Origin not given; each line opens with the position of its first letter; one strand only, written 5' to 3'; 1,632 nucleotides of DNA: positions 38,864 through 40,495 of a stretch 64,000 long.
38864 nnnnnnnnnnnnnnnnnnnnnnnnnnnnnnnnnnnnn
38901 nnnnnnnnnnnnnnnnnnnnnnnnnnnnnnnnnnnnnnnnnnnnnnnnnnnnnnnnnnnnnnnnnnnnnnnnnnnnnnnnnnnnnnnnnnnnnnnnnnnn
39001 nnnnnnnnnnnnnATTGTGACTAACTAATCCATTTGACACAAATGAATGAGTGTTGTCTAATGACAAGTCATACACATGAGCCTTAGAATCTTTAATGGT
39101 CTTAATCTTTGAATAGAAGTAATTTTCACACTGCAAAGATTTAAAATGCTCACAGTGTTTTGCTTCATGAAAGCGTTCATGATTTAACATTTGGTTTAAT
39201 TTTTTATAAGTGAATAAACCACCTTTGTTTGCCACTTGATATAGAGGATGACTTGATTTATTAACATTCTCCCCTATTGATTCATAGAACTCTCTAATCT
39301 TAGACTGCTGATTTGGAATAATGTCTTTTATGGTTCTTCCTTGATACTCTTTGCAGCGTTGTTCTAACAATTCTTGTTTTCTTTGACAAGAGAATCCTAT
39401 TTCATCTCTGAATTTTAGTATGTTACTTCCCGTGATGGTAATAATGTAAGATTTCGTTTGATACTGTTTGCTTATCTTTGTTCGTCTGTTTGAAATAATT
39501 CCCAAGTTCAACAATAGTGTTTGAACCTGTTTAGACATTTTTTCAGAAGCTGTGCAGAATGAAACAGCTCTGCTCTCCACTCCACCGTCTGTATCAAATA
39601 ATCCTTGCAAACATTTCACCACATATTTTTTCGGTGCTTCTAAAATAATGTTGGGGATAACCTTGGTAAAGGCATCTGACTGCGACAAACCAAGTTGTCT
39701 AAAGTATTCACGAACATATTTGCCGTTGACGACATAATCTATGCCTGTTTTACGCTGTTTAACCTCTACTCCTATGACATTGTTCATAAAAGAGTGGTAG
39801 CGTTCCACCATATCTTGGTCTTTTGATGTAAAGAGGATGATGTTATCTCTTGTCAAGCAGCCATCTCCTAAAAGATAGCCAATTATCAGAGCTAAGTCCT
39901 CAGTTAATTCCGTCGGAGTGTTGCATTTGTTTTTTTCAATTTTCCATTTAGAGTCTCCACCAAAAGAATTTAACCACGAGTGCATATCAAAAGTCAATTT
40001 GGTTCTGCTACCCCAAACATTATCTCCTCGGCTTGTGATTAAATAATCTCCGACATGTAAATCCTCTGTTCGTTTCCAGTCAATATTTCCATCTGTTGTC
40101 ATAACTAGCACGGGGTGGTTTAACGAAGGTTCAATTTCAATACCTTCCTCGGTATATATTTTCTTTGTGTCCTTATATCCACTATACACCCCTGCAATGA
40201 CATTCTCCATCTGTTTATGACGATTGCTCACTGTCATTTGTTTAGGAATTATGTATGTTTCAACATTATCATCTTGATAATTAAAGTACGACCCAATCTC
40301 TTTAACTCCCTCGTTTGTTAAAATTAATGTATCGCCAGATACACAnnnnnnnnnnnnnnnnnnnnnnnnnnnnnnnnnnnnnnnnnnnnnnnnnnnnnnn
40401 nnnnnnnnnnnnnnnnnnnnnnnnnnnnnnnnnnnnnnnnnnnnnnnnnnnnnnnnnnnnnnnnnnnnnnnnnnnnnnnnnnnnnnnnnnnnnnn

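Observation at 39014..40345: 444-aa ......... intein splitting the Walker A P-loop of the large terminase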

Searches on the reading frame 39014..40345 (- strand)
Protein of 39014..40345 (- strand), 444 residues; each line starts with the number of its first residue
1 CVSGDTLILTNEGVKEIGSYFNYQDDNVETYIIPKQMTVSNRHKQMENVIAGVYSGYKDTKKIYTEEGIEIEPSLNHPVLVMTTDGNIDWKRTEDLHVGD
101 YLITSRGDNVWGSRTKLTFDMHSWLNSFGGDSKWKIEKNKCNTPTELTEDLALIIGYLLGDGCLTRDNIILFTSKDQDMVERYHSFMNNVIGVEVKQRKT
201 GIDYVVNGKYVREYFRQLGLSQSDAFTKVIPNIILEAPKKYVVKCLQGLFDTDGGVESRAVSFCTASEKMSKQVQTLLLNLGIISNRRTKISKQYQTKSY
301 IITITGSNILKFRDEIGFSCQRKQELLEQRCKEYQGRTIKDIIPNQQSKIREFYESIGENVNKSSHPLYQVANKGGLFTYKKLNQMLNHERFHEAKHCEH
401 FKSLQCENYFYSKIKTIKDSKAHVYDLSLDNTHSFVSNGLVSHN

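Call 5: search_protein_families(library=pfam, proteins=[window:39014-40345:-], max_evalue=1)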
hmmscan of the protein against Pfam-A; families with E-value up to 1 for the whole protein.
window:39014-40345:- (444 aa): 4 families
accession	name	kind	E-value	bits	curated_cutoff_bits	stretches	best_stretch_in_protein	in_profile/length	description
PF14528.11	LAGLIDADG_3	-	3e-20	72.7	22.5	2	243-317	4-82/82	LAGLIDADG-like domain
PF14890.11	Intein_splicing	-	4.7e-17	62.7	35.8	1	8-444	2-155/155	Intein splicing domain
PF07386.16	DUF1499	-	0.03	15.2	22.6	1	265-333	33-93/114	Protein of unknown function (DUF1499)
PF13330.11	Mucin2_WxxW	-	0.054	14.6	22.4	0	290-337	38-85/88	Mucin-2 protein WxxW repeating region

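Call 6: search_protein_families(library=phrogs, proteins=[window:39014-40345:-], max_evalue=0.001)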
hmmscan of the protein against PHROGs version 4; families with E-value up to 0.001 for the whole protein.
window:39014-40345:- (444 aa): 5 families
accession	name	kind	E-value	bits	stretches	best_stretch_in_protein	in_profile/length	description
phrog_9666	-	unknown function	3.7e-32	112.4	2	147-444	182-486/779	-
phrog_30356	-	DNA, RNA and nucleotide metabolism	5.5e-12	45.6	1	147-444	484-754/823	helicase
phrog_4645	-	DNA, RNA and nucleotide metabolism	8.2e-09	36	1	134-332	92-305/308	endonuclease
phrog_17415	-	head and packaging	7.8e-07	28.5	0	1-116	189-294/940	terminase large subunit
phrog_510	-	DNA, RNA and nucleotide metabolism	6.2e-05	22.9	1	148-261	520-632/667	DNA primase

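Call 9: search_dna_similar(query=window:39014-40345:-, collection=phages, mode=protein, max_rows=30)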
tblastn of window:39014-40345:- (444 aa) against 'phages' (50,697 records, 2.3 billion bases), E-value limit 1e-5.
Records with a match: 170; places in all: 182; records where one place covers at least 80% of the query: 87.
Best place of each record, by identity: <60% 170.
By first word of the organism name: Staphylococcus 53; Enterococcus 25; Bacillus 24; Escherichia 9; Listeria 8; Aeromonas 5; uncultured 4; Klebsiella 4; Pectobacterium 4; Xanthomonas 3; and 19 more.
By host as written in the record: - 28; Staphylococcus aureus 12; Enterococcus faecalis 7; Listeria monocytogenes 6; Staphylococcus sp. 6; Staphylococcus epidermidis 5; Enterococcus faecium 4; Staphylococcus epidermidis F12 4; and 68 more.
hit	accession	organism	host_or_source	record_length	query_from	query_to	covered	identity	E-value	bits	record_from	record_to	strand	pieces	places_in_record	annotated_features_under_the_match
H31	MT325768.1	Psychrobacillus phage Perkons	Psychrobacillus psychrodurans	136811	1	444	100%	49.4%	7e-136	436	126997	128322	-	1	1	terminase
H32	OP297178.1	Staphylococcus phage vB_ScaM-V1SC04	Staphylococcus capitis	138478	1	444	100%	26.7%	1e-28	125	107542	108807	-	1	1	DNA helicase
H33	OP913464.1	Staphylococcus virus vB_SurM-PSU6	Staphylococcus ureilyticus ATCC49330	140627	1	444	100%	26.2%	4e-34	141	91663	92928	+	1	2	helicase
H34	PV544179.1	Enterococcus phage Riverwalk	Enterococcus faecalis ATCC 29212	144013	1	444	100%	26.1%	1e-31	134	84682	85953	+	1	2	DNA helicase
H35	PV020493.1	Staphylococcus phage RSM-J51Sa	-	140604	1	444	100%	26.0%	4e-27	120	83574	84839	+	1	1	record has no annotation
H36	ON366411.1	Bacillus phage vB_BceH_LY2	Bacillus cereus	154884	56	444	88%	29.5%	5e-37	150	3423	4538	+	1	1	ATP-dependent helicase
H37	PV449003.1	Bacillus phage vB_BceH_LBC2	Bacillus cereus NCCP 14796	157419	56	444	88%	29.5%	7e-37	149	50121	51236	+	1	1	DNA helicase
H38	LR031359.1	Enterococcus phage 156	-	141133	1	444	100%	25.9%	4e-31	132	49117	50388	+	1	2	DNA helicase, phage-associated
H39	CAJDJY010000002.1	Enterococcus phage 156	Cheese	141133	1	444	100%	25.9%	4e-31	132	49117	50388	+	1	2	DNA helicase, phage-associated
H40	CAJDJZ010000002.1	Enterococcus phage vB_EfaH_149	Zamorano cheese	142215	1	444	100%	25.9%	4e-31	132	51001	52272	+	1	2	DNA helicase, phage-associated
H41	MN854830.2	Enterococcus phage PBEF129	Enterococcus faecalis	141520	1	444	100%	25.7%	1e-30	130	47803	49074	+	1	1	DNA helicase | hypothetical protein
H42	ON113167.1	Enterococcus phage vB_OCPT_Carl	Enterococcus sp.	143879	1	444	100%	25.7%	1e-30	130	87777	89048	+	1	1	uvsW: ATP-dependent DNA helicase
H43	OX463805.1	Enterococcus phage Sw5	-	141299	1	444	100%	25.7%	2e-30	130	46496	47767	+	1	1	Phage DNA helicase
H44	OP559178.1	Enterococcus phage vB_Efa29212_3e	Enterococcus sp.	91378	1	444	100%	25.7%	2e-30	130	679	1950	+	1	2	hypothetical protein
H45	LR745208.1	uncultured phage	metagenomic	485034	1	444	100%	25.6%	4e-35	144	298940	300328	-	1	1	record has no annotation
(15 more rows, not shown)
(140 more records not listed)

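Call 10: search_solved_structures(query=window:39014-40345:-, max_evalue=0.01, show_alignments=2)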
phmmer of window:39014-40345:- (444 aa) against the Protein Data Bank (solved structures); distinct sequences matched with E-value up to 0.01: 6.
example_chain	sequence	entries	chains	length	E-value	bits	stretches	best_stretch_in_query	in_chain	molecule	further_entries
7qss_A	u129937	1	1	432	5e-12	48.7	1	139-310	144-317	V-type ATP synthase alpha chain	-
7qsu_A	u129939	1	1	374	8.1e-12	48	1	139-309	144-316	V-ATPase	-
1dq3_A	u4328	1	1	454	8.4e-08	34.7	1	224-337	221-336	ENDONUCLEASE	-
1am2_A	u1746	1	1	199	5.4e-06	28.8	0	403-444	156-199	MXE GYRA INTEIN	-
7qst_A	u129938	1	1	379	2.6e-05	26.6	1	140-284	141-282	V-type ATP synthase subunit A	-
4oz6_A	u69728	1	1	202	0.0002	23.6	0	52-106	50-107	Mxe gyrA intein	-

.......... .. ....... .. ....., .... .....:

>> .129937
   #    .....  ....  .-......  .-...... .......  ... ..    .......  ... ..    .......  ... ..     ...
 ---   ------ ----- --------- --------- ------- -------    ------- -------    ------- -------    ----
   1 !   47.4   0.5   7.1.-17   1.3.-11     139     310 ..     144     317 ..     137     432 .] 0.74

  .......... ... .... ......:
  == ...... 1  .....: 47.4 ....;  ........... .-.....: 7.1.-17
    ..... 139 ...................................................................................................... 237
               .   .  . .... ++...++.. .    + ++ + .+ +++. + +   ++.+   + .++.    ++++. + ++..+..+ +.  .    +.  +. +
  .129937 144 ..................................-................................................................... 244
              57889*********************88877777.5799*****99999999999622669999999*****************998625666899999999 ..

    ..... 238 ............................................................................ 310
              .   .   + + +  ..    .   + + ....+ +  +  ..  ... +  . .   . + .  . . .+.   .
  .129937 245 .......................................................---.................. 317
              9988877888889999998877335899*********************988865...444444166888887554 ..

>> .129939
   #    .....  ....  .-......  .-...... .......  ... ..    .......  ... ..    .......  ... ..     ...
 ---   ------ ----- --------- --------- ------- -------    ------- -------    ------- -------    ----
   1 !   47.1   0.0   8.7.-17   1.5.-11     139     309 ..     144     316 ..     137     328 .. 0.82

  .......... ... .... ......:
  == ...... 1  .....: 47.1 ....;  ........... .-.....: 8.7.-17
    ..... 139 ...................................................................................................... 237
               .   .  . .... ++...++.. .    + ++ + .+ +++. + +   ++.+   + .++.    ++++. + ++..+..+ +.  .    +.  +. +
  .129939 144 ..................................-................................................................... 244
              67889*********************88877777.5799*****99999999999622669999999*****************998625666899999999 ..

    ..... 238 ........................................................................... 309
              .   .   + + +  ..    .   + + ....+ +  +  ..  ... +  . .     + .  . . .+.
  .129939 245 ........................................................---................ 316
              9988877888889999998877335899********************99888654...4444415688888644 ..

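Call 22: find_homologous_proteins(query=window:39014-40345:-, max_evalue=1e-10)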
Query window:39014-40345:- (444 aa): 36 proteins with E <= 1e-10 among 2963 candidates.
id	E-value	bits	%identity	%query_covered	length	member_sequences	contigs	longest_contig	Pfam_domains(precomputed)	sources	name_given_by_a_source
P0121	3.5e-239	812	79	100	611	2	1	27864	PF14528.12,PF14890.12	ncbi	-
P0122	1.1e-222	758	74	100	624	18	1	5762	PF14528.12,PF14890.12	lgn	-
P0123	7.4e-155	534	56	100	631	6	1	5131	PF14528.12,PF14890.12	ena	-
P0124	4.6e-141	489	50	100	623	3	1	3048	PF14528.12,PF14890.12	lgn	-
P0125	2.1e-133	463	51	100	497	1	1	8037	PF14528.12,PF14890.12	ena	-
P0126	1.5e-125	438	48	100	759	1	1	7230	PF14528.12,PF14890.12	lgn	-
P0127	1.9e-125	437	49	100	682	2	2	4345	PF14528.12,PF14890.12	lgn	-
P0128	7.0e-124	432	48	100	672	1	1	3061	PF14528.12,PF14890.12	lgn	-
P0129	2.3e-123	430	48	100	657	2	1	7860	PF14528.12,PF14890.12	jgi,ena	-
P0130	1.7e-122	428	49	100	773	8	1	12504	PF14528.12,PF14890.12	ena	-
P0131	2.1e-117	411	47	100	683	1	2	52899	PF14528.12,PF14890.12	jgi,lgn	jgi:ribonucleoside-diphosphate reductase alpha chain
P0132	2.1e-114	401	45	100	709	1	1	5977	PF14528.12,PF14890.12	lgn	-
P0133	2.2e-114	401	45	100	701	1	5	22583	PF14528.12,PF14890.12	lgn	-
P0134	3.4e-113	397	46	100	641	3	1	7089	PF14528.12,PF14890.12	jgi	-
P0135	3.0e-112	394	46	100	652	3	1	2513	PF14528.12,PF14890.12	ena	-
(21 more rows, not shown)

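Call 24: find_encoding_contigs(protein=P0121, flank=6000, max_places=3)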
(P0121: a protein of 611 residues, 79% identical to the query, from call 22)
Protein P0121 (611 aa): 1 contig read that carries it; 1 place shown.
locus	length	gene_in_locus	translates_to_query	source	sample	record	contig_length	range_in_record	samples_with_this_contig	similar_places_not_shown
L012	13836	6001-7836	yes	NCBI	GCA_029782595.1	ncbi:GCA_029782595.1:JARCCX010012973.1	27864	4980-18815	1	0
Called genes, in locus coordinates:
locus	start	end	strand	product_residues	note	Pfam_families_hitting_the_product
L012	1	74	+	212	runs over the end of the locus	PF01541:GIY-YIG (weak)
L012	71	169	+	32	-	-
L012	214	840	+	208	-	-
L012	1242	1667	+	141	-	PF11645:PDDEXK_5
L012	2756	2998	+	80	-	-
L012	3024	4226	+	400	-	PF27387:YonJ_CC (weak), PF12850:Metallophos_2 (faint)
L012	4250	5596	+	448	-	PF27269:YonG_N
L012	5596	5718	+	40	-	-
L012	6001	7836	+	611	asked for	PF14890:Intein_splicing, PF14528:LAGLIDADG_3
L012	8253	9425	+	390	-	-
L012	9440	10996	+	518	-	-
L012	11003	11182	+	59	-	-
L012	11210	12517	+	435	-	PF27290:YonD_N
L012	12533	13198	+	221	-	-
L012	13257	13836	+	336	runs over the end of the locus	PF27364:YonB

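Call 25: find_encoding_contigs(protein=P0122, flank=6000, max_places=3)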
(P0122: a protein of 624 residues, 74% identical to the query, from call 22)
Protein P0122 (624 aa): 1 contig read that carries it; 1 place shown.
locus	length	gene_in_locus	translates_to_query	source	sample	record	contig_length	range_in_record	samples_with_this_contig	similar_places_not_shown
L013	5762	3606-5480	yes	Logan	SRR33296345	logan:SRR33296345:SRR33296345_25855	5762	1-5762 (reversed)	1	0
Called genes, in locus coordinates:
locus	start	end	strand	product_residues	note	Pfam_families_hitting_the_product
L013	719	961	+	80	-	-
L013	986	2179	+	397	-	PF27387:YonJ_CC (weak)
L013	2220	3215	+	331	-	PF27269:YonG_N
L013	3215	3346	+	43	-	-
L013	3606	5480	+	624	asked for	PF14890:Intein_splicing, PF14528:LAGLIDADG_3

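Call 52: predict_structure(alignment_id=A3)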
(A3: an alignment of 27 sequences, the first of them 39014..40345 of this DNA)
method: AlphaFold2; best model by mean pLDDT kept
length: 444 residues; sequences in the alignment: 27
mean_pLDDT: 93.6   pTM: 0.93
mean pLDDT of the five models: 93.6, 93.5, 92.6, 92.6, 91.9
residues with pLDDT >= 90: 373; 70-90: 69; 50-70: 2; < 50: 0
segments of 3 or more residues with pLDDT < 50: none
pLDDT, mean of each block of 10 residues (from residue 1): 96 95 93 89 95 96 97 97 96 97 96 95 90 87 96 96 85 94 97 93 92 94 89 98 98 91 95 98 96 90 94 97 95 78 94 94 88 89 94 95 95 98 95 94 92
secondary structure, 60 per line:
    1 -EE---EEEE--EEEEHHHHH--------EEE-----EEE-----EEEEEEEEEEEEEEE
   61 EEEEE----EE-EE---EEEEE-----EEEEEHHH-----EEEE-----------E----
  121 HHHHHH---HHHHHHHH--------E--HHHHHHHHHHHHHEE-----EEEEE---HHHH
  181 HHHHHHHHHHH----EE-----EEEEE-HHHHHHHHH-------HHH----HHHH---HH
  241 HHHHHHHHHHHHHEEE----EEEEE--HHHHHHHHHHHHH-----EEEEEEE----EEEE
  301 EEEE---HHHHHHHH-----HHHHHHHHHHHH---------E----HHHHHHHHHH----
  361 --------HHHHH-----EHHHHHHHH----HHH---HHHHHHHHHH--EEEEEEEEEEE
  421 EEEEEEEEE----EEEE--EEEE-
elements in order: E7-10 E13-16 H17-21 E30-32 E38-40 E46-65 E78-82 E88-92 E101-104 H121-126 H130-137 H149-161 E169-173 H177-191 E203-207 H209-217 H232-235 H239-253 E254-256 E261-265 H268-280 E286-292 E297-304 H308-315 H321-332 H347-356 H369-373 H380-387 H398-407 E410-429 E434-437 E440-443

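Call 57: fold_search(model_id=the predicted structure, library=pdb)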
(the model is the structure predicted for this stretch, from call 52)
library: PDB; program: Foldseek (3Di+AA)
matches with E <= 10: 655; with E <= 0.001: 81
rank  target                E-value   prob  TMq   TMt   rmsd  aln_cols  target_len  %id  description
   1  7qss                  6.3e-27  1.00  0.70  0.72   5.6       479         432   21  Crystal structure of homing endonuclease-associated TliVMA intein (C1A) (released 2022-03-30)
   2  7qsu                  1.9e-24  1.00  0.62  0.74   7.6       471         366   19  Crystal structure of homing endonuclease-associated TliVMA intein (C1A, d333-339) (released 2022-03-30)
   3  1dq3                  4.6e-23  1.00  0.63  0.62   7.0       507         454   18  CRYSTAL STRUCTURE OF AN ARCHAEAL INTEIN-ENCODED HOMING ENDONUCLEASE PI-PFUI (released 2000-07-05)
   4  7qst                  5.9e-21  1.00  0.60  0.72   5.3       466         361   18  Crystal structure of homing endonuclease-associated PhoVMA intein (C1A) (released 2022-03-30)
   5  2cw7                  4.2e-19  1.00  0.66  0.56   8.1       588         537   13  Crystal structure of intein homing endonuclease II (released 2006-04-18)
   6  1vde_B                9.4e-13  1.00  0.48  0.49   8.6       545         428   13  PI-SCEI, A HOMING ENDONUCLEASE WITH PROTEIN SPLICING ACTIVITY (released 1998-04-08)
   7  1lws_A                4.0e-12  1.00  0.46  0.48   8.7       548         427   12  Crystal structure of the intein homing endonuclease PI-SceI bound to its recognition sequence (released 2002-09-27)
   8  1ef0_A                4.7e-12  1.00  0.45  0.47  11.2       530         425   13  CRYSTAL STRUCTURE OF PI-SCEI MINIPRECURSOR (released 2000-06-07)
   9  1um2_B                1.4e-11  1.00  0.46  0.49   9.3       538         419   13  Crystal Structure of the Vma1-Derived Endonuclease with the Ligated Extein Segment (released 2004-09-22)
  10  1vde_A                2.5e-11  1.00  0.45  0.47  11.3       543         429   13  PI-SCEI, A HOMING ENDONUCLEASE WITH PROTEIN SPLICING ACTIVITY (released 1998-04-08)
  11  1jva_B                1.1e-10  1.00  0.46  0.47   9.6       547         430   12  CRYSTAL STRUCTURE OF THE VMA1-DERIVED ENDONUCLEASE BEARING THE N AND C EXTEIN PROPEPTIDES (released 2002-08-29)
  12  1lwt_A                1.2e-10  1.00  0.42  0.42  15.7       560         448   13  Crystal structure of the intein homing endonuclease PI-SceI bound to its substrate DNA (Ca2+ free) (released 2002-09-27)
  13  1dfa                  4.6e-10  1.00  0.46  0.50   9.5       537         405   12  CRYSTAL STRUCTURE OF PI-SCEI IN C2 SPACE GROUP (released 1999-12-08)
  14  1um2_A                9.7e-10  1.00  0.47  0.49   9.2       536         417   13  Crystal Structure of the Vma1-Derived Endonuclease with the Ligated Extein Segment (released 2004-09-22)
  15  1am2                  2.1e-07  1.00  0.30  0.71  17.1       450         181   10  GYRA INTEIN FROM MYCOBACTERIUM XENOPI (released 1998-06-24)
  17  4oz6_A                4.2e-07  1.00  0.22  0.54   2.3       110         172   23  Structure of the Branched Intermediate in Protein Splicing (released 2014-05-14)
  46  5o9j_B                6.3e-06  1.00  0.20  0.42   4.6       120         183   18  Crystal structure of transcription factor IIB Mja mini-intein (released 2017-11-01)
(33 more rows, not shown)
